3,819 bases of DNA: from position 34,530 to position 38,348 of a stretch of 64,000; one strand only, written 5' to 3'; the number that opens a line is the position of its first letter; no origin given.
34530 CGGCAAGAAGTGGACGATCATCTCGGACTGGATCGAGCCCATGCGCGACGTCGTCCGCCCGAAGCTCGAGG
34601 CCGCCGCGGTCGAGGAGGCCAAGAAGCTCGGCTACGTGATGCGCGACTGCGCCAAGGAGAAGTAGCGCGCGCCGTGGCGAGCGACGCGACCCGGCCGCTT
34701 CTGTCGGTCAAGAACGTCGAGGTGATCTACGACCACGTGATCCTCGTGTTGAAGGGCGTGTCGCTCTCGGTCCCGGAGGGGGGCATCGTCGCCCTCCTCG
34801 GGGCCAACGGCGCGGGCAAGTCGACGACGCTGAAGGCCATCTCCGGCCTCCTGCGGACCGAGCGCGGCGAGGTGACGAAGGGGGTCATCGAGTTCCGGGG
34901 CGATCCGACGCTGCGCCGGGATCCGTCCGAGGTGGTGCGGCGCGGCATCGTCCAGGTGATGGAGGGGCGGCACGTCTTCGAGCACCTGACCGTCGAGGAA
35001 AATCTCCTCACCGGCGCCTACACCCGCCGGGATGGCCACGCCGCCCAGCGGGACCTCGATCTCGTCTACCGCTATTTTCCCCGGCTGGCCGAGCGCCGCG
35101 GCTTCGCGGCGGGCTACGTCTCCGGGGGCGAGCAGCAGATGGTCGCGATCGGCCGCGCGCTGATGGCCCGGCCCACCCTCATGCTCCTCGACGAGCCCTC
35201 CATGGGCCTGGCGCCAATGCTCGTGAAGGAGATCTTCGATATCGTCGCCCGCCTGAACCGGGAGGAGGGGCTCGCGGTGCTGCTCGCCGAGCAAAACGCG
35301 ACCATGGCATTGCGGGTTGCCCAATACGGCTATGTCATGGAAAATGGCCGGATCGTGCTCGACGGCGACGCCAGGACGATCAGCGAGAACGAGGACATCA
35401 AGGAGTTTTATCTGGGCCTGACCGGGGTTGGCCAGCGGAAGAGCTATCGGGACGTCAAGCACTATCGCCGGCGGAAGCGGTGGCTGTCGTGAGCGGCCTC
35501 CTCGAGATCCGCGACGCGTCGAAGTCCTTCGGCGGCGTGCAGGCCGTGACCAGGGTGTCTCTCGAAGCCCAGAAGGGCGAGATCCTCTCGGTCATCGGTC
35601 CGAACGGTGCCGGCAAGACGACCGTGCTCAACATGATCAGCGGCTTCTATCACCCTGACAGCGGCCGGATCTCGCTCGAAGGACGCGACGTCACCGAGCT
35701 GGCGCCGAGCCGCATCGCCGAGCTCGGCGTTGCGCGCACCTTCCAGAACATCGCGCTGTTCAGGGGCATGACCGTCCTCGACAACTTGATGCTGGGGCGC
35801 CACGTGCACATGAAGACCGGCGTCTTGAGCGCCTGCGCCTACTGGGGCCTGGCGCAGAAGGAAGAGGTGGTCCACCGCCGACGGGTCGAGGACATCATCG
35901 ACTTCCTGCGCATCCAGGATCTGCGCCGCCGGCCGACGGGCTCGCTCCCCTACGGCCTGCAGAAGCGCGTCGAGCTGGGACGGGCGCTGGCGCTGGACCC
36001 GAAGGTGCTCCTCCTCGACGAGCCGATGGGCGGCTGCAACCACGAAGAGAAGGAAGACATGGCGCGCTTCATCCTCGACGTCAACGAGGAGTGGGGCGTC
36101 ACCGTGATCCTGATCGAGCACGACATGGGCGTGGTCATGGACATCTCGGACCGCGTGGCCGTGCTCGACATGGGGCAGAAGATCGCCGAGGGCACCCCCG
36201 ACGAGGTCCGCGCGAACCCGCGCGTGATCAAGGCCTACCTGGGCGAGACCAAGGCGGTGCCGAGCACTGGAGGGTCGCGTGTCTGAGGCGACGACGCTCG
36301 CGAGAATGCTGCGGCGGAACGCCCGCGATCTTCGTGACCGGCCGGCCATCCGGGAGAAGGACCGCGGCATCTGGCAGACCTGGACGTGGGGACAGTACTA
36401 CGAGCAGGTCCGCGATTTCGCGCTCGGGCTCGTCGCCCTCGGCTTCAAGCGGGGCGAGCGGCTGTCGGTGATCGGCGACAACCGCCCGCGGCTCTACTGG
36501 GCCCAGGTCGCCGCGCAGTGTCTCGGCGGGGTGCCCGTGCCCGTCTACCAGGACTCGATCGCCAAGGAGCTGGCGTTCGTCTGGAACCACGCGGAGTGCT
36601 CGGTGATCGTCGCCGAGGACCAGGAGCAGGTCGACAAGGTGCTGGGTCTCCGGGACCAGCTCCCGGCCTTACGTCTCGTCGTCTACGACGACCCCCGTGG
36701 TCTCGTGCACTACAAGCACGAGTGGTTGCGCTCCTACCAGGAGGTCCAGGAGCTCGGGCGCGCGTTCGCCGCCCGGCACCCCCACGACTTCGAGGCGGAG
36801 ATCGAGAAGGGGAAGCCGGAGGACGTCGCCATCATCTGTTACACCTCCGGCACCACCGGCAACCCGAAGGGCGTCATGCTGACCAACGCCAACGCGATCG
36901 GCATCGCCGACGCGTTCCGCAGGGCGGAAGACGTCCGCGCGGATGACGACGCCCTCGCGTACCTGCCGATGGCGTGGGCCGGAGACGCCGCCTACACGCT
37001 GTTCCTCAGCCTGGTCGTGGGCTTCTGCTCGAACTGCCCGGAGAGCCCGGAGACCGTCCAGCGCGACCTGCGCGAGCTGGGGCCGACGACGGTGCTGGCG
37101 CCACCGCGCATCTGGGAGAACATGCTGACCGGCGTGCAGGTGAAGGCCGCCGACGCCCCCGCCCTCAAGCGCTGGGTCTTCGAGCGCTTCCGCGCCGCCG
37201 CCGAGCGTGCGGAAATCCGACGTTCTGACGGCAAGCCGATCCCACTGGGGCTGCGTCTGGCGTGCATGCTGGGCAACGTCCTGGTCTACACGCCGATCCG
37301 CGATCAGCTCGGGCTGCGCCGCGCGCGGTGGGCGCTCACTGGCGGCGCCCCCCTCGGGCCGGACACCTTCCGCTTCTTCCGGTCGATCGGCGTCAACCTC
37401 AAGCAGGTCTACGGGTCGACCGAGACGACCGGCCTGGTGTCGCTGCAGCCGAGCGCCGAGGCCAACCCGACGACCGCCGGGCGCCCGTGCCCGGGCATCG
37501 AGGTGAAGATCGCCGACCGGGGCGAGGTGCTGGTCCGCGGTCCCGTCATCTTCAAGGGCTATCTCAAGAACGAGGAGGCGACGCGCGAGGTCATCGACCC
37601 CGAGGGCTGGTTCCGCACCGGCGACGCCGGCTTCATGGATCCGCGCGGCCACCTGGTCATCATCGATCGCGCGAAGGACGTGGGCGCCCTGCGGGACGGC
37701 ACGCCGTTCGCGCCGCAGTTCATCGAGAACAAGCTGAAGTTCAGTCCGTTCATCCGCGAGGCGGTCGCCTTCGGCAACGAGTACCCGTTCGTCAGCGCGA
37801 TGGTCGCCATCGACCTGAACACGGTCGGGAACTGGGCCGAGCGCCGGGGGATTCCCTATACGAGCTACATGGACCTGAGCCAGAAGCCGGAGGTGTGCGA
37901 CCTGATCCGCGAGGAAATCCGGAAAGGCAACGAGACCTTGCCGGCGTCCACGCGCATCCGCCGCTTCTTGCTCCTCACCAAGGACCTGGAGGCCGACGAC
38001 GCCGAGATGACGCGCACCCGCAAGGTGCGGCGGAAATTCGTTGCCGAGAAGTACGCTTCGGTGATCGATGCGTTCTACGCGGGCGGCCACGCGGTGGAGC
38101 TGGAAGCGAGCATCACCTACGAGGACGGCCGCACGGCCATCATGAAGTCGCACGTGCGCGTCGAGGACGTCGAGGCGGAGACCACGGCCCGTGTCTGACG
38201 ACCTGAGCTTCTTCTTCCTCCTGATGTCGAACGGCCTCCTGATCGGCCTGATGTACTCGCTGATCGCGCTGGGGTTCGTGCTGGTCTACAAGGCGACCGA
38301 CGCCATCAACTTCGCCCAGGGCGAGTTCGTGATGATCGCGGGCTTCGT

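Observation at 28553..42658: Tandemly duplicated 'acyl-CoA ligase + Liv-type ABC importer' cassettes with permuted gene order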

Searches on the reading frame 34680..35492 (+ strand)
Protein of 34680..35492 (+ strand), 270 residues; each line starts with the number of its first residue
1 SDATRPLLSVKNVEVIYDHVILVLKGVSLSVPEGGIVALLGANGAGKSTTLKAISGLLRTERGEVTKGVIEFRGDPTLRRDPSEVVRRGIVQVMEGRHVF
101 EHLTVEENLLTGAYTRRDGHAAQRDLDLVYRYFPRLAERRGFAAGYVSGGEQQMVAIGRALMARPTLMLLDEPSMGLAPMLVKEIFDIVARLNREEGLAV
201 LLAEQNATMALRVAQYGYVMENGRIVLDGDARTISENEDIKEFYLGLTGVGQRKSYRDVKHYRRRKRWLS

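Call 4: search_protein_families(library=ncbifam, proteins=[window:34680-35492:+])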
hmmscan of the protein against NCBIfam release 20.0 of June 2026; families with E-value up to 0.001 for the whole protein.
window:34680-35492:+ (270 aa): 187 families (the best 25 are shown)
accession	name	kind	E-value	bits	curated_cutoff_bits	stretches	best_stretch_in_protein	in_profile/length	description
NF008626.0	PRK11614.1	equivalog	3.2e-64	216.6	441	1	6-246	4-236/237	high-affinity branched-chain amino acid ABC transporter ATP-binding protein LivF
TIGR03410.1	urea_trans_UrtE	equivalog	5.8e-59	199.3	285.8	1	8-241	1-225/230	urea ABC transporter ATP-binding subunit UrtE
TIGR04406.1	LPS_export_lptB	equivalog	5.9e-41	140.3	240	1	8-246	2-234/239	LPS export ABC transporter ATP-binding protein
TIGR03411.1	urea_trans_UrtD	equivalog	4e-32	111.8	304.1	1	7-246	2-241/242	urea ABC transporter ATP-binding protein UrtD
NF008449.1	PRK11300.1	equivalog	6.9e-32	110.7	362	2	136-246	143-253/255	high-affinity branched-chain amino acid ABC transporter ATP-binding protein LivG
TIGR02315.1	ABC_phnC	equivalog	1.1e-31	110.2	266.1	1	7-244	1-242/243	phosphonate ABC transporter ATP-binding protein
TIGR01188.1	drrA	subfamily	3.1e-31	108.8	312.45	1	22-234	7-211/302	daunorubicin resistance ABC transporter, ATP-binding protein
NF008144.0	PRK10895.1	equivalog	6.7e-31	107.6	381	1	11-246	7-236/241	LPS export ABC transporter ATP-binding protein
NF007027.0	PRK09493.1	equivalog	3.4e-30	105.2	379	1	9-238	3-227/240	glutamine ABC transporter ATP-binding protein GlnQ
NF011967.0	PRK15439.1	equivalog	4.9e-30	104.4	586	1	4-241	8-234/510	autoinducer 2 ABC transporter ATP-binding protein LsrA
TIGR03864.1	PQQ_ABC_ATP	hypoth_equivalog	5.7e-30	104.5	302.25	1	8-245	2-233/236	ABC transporter, ATP-binding subunit, PQQ-dependent alcohol dehydrogenase system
TIGR02142.1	modC_ABC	equivalog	1.1e-29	103.8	285.05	1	27-241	16-226/353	molybdenum ABC transporter ATP-binding protein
NF008338.0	PRK11124.1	equivalog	8.3e-29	100.8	369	1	9-237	4-231/242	arginine ABC transporter ATP-binding protein ArtP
NF010171.0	PRK13652.1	equivalog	3.3e-28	98.6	476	1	8-240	4-231/277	cobalt transporter ATP-binding subunit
NF008428.0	PRK11264.1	equivalog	4.6e-28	98.1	406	1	21-235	16-232/250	L-cystine ABC transporter ATP-binding protein TcyN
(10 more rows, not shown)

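Call 5: search_protein_families(library=pfam, proteins=[window:34680-35492:+])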
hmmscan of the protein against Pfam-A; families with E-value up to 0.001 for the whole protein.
window:34680-35492:+ (270 aa): 6 families
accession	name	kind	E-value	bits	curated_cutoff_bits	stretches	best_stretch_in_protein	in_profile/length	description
PF00005.33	ABC_tran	-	7.2e-28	98.3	25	1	24-174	1-136/137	ABC transporter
PF13304.12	AAA_21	-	3.8e-11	44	27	1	36-84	1-59/304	AAA domain, putative AbiEii toxin, Type IV TA system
PF13555.12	AAA_29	-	0.00017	21.7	27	1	27-60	15-48/61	P-loop containing region of AAA domain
PF13476.12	AAA_23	-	0.00062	20.9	27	1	33-61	18-46/201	AAA domain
PF25199.1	nSTAND_NTPase5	-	0.00065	20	34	0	34-59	41-66/145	Novel STAND NTPase 5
PF02463.25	SMC_N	-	0.00076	19.4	40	0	35-195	25-189/220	RecF/RecN/SMC N terminal domain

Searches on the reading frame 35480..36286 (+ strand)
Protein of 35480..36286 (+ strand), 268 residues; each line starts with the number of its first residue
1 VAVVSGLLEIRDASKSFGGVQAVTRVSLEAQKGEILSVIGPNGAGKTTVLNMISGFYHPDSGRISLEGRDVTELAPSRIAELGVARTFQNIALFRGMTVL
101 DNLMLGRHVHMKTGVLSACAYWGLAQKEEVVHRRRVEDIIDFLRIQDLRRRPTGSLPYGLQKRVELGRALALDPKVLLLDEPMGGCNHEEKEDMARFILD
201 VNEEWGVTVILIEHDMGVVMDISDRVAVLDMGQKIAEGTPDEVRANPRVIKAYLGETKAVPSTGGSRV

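Call 4: search_protein_families(library=ncbifam, proteins=[window:35480-36286:+])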
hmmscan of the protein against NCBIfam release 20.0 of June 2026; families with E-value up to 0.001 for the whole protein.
window:35480-36286:+ (268 aa): 183 families (the best 25 are shown)
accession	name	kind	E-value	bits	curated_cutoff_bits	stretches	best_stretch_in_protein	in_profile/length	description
NF008449.1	PRK11300.1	equivalog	9.7e-81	270.8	362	1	6-256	4-254/255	high-affinity branched-chain amino acid ABC transporter ATP-binding protein LivG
TIGR03411.1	urea_trans_UrtD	equivalog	7.5e-61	205.9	304.1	1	7-256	2-242/242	urea ABC transporter ATP-binding protein UrtD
TIGR00968.1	3a0106s01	subfamily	9.8e-49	166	342.75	1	9-256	2-233/237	sulfate ABC transporter ATP-binding protein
TIGR03265.1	PhnT2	equivalog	3.3e-46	158.1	457.7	1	7-259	4-240/353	putative 2-aminoethylphosphonate ABC transporter ATP-binding protein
TIGR04406.1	LPS_export_lptB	equivalog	5.6e-46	156.8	240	1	8-257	2-236/239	LPS export ABC transporter ATP-binding protein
NF008621.0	PRK11607.1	equivalog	5.8e-44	150.4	613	1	3-248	15-242/377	putrescine ABC transporter ATP-binding subunit PotG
NF006987.0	PRK09452.1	equivalog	1.4e-43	149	482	1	5-258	15-252/378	spermidine/putrescine ABC transporter ATP-binding protein PotA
NF008105.0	PRK10851.1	equivalog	1.7e-43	148.7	502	1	8-258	3-241/362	sulfate/thiosulfate ABC transporter ATP-binding protein CysA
NF043075.1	MMSYN1_0197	equivalog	1.5e-42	145.7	550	1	7-256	2-235/341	spermidine/putrescine ABC transporter ATP-binding protein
TIGR01188.1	drrA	subfamily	1.9e-42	145.6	312.45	1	15-245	1-213/302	daunorubicin resistance ABC transporter, ATP-binding protein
NF040840.2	tungstate_WtpC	equivalog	4e-41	141.4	440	1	8-248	2-223/347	tungstate ABC transporter ATP-binding protein WtpC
TIGR03410.1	urea_trans_UrtE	equivalog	8.2e-41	140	285.8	1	8-245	1-221/230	urea ABC transporter ATP-binding subunit UrtE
NF047930.1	ABC_ATP_B6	equivalog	1.8e-39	135.8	670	1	8-246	3-226/510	putative B6 ABC transporter ATP-binding protein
TIGR01187.1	potA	subfamily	1.9e-38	132.3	355.6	1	39-256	2-203/325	polyamine ABC transporter ATP-binding protein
TIGR01186.1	proV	subfamily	7.9e-38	130.5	326.6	1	17-248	3-222/363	betaine/proline/choline family ABC transporter ATP-binding protein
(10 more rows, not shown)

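Call 5: search_protein_families(library=pfam, proteins=[window:35480-36286:+])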
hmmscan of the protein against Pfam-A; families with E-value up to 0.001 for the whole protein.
window:35480-36286:+ (268 aa): 3 families
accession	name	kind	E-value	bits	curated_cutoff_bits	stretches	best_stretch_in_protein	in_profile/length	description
PF00005.33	ABC_tran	-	2.1e-31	109.8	25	1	24-183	2-136/137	ABC transporter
PF12399.14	BCA_ABC_TP_C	-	4.2e-15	55.4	25.5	1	233-257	1-25/27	Branched-chain amino acid ATP-binding cassette transporter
PF03215.21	Rad17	-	0.00023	21.6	23.8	0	22-54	34-66/186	Rad17 P-loop domain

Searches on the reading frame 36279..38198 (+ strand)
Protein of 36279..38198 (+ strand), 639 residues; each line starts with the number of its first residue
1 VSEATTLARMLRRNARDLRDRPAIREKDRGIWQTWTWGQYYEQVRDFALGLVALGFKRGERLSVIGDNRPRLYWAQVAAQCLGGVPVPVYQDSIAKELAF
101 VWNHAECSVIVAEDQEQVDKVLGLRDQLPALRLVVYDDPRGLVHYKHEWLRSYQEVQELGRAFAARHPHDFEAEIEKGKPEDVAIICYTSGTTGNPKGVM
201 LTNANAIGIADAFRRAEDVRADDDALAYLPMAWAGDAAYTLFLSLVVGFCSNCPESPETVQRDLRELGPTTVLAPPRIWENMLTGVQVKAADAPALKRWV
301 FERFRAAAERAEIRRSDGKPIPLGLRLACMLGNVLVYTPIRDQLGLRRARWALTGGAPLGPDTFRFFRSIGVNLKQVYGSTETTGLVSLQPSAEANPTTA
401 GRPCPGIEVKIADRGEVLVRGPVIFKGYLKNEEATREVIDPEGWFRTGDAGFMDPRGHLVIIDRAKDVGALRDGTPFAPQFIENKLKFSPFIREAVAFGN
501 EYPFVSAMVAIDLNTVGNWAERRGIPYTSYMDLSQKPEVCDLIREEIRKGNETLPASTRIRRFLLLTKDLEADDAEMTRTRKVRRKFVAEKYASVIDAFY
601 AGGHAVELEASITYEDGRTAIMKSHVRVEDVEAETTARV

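Call 4: search_protein_families(library=ncbifam, proteins=[window:36279-38198:+])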
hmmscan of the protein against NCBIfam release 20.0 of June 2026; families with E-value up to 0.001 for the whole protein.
window:36279-38198:+ (639 aa): 99 families (the best 25 are shown)
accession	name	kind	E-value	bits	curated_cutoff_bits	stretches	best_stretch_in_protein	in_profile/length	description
NF038343.1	ligase_FadD11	exception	1.1e-106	357.5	950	1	6-601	2-582/585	fatty acid--CoA ligase FadD11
NF004837.0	PRK06187.1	subfamily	5.4e-65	219.6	476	2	3-297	6-289/531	long-chain-fatty-acid--CoA ligase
NF005801.1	PRK07656.1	equivalog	7.5e-49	166.7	657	2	335-494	267-431/500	FadD3 family acyl-CoA ligase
NF006182.0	PRK08316.1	subfamily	3.9e-42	144.4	663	2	4-298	10-290/523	fatty acyl-CoA synthetase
NF009232.0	PRK12582.1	subfamily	2.5e-39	135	777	2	373-602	379-615/624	acyl-CoA synthetase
NF005702.0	PRK07514.1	subfamily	1.2e-38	132.8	558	2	346-510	269-445/506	malonyl-CoA synthase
NF004114.0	PRK05605.1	equivalog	2.4e-37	128.5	766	2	342-500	333-503/575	long-chain-fatty-acid--CoA ligase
NF004758.0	PRK06087.1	equivalog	4.4e-37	127.7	736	2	345-497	301-464/548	medium-chain fatty-acid--CoA ligase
NF009233.0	PRK12583.1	subfamily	1.5e-36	125.9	832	2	5-210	18-230/558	fatty acid CoA ligase family protein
NF002966.0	PRK03640.1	equivalog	1e-35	123.3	556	3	349-500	256-416/483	o-succinylbenzoate--CoA ligase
NF004808.0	PRK06155.1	equivalog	1.1e-35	122.9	722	2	5-246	21-244/542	ATP-dependent acyl-CoA ligase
TIGR03208.1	cyc_hxne_CoA_lg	equivalog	1.7e-34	119.5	792.3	2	17-250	34-264/538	cyclohexanecarboxylate-CoA ligase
NF005714.0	PRK07529.1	subfamily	3.1e-34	118.3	632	2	349-499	340-508/640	acyl-CoA synthetase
NF006020.0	PRK08162.1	subfamily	1.4e-33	116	677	2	414-468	389-442/545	acyl-CoA synthetase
NF052580.1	Str24CoAsynCasG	equivalog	2.3e-33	115.4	750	2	373-503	346-486/548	steroid-24-oyl-CoA synthetase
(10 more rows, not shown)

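Call 5: search_protein_families(library=pfam, proteins=[window:36279-38198:+])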
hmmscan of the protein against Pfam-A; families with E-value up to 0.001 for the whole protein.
window:36279-38198:+ (639 aa): 2 families
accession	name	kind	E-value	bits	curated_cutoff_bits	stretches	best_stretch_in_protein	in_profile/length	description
PF00501.34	AMP-binding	-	7.6e-73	246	29.9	1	12-429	2-384/384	AMP-binding enzyme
PF23562.2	AMP-binding_C_3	-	9.5e-11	42.6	20.8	1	470-601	5-121/124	AMP-binding enzyme C-terminal domain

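Call 21: find_homologous_proteins(query=window:36279-38198:+, max_evalue=1e-50)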
Query window:36279-38198:+ (639 aa): 7994 proteins with E <= 1e-50 among 8000 candidates; the best 120 are listed.
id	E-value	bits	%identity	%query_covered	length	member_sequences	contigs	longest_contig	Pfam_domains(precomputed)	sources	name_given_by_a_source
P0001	0.0e+0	1466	100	100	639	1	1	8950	PF00501.35,PF23562.3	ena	-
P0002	0.0e+0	1466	100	100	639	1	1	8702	PF00501.35,PF23562.3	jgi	-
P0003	0.0e+0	1465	100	100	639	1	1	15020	PF00501.35,PF23562.3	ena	-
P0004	0.0e+0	1463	100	100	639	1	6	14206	PF00501.35,PF23562.3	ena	-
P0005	0.0e+0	1462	100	100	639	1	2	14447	PF00501.35,PF23562.3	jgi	-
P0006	0.0e+0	1462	100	100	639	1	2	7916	PF00501.35,PF23562.3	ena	-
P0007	0.0e+0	1462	100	100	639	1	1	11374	PF00501.35,PF23562.3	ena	-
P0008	0.0e+0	1461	100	100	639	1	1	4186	PF00501.35,PF23562.3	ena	-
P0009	0.0e+0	1461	100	100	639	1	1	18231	PF00501.35,PF23562.3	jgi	-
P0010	0.0e+0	1460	100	100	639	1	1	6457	PF00501.35,PF23562.3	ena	-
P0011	0.0e+0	1460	100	100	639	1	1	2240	PF00501.35,PF23562.3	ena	-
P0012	0.0e+0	1459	99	100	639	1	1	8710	PF00501.35,PF23562.3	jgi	-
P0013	0.0e+0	1459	99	100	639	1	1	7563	PF00501.35,PF23562.3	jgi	-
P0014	0.0e+0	1458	99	100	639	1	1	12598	PF00501.35,PF23562.3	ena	-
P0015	0.0e+0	1458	99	100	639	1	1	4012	PF00501.35,PF23562.3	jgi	-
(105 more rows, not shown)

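Call 34: search_protein_representatives(protein=window:36279-38198:+)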
Query: 639 residues. Proteins with E-value up to 0.001 (for the whole library): 111296; up to 1e-10: 41871; up to 1e-30: 6621. The best 150 are listed.
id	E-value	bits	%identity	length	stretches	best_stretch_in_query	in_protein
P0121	1.0e-204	698.0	49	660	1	4-633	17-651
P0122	9.1e-199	678.3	49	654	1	6-628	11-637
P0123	1.9e-196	670.6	61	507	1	3-505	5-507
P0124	3.9e-181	620.0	48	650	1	6-627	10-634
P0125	1.2e-169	582.0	46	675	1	6-631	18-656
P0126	2.5e-165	567.8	49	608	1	3-600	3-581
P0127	1.2e-164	565.5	74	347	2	112-310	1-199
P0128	9.0e-162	556.1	40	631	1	4-634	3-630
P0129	7.6e-161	553.0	44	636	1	5-629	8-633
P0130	7.6e-161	553.0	47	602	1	44-610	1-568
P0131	1.3e-160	552.2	43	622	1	5-604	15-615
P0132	3.4e-160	550.9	41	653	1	6-632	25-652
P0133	4.6e-160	550.4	53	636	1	45-562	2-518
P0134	1.6e-158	545.3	40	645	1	5-635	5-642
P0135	1.7e-158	545.2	40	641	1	4-630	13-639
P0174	2.2e-130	452.3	41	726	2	294-600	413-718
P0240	5.9e-110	384.9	34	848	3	381-601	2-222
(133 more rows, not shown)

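Call 68: search_protein_families(library=pfam, proteins=[P0174, P0240, P0121, P0128], max_evalue=0.00001)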
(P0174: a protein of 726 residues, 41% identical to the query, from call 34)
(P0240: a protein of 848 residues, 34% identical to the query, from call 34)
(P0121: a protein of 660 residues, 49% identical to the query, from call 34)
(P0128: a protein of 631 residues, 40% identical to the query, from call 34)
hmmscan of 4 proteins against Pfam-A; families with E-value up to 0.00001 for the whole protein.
P0174 (726 aa): 2 families
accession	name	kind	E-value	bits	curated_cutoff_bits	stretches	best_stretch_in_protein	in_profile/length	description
PF00501.34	AMP-binding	-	3.4e-72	243.8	29.9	1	15-547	5-384/384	AMP-binding enzyme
PF23562.2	AMP-binding_C_3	-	1.9e-11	44.8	20.8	1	585-720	2-122/124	AMP-binding enzyme C-terminal domain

P0240 (848 aa): 2 families
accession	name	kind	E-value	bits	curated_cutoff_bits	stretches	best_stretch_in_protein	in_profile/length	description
PF00501.34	AMP-binding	-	1.4e-94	317.5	29.9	2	264-712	1-384/384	AMP-binding enzyme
PF23562.2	AMP-binding_C_3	-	1.3e-27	97.1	20.8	2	88-222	2-121/124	AMP-binding enzyme C-terminal domain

P0121 (660 aa): 1 family
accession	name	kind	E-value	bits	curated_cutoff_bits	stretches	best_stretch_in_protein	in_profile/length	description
PF00501.34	AMP-binding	-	4.8e-67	226.8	29.9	1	27-442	4-384/384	AMP-binding enzyme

P0128 (631 aa): 2 families
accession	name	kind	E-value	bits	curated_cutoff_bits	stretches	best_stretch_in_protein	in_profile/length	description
PF00501.34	AMP-binding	-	3.9e-53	181.1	29.9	1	13-427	4-384/384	AMP-binding enzyme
PF23562.2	AMP-binding_C_3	-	8.3e-11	42.8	20.8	1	463-599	2-123/124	AMP-binding enzyme C-terminal domain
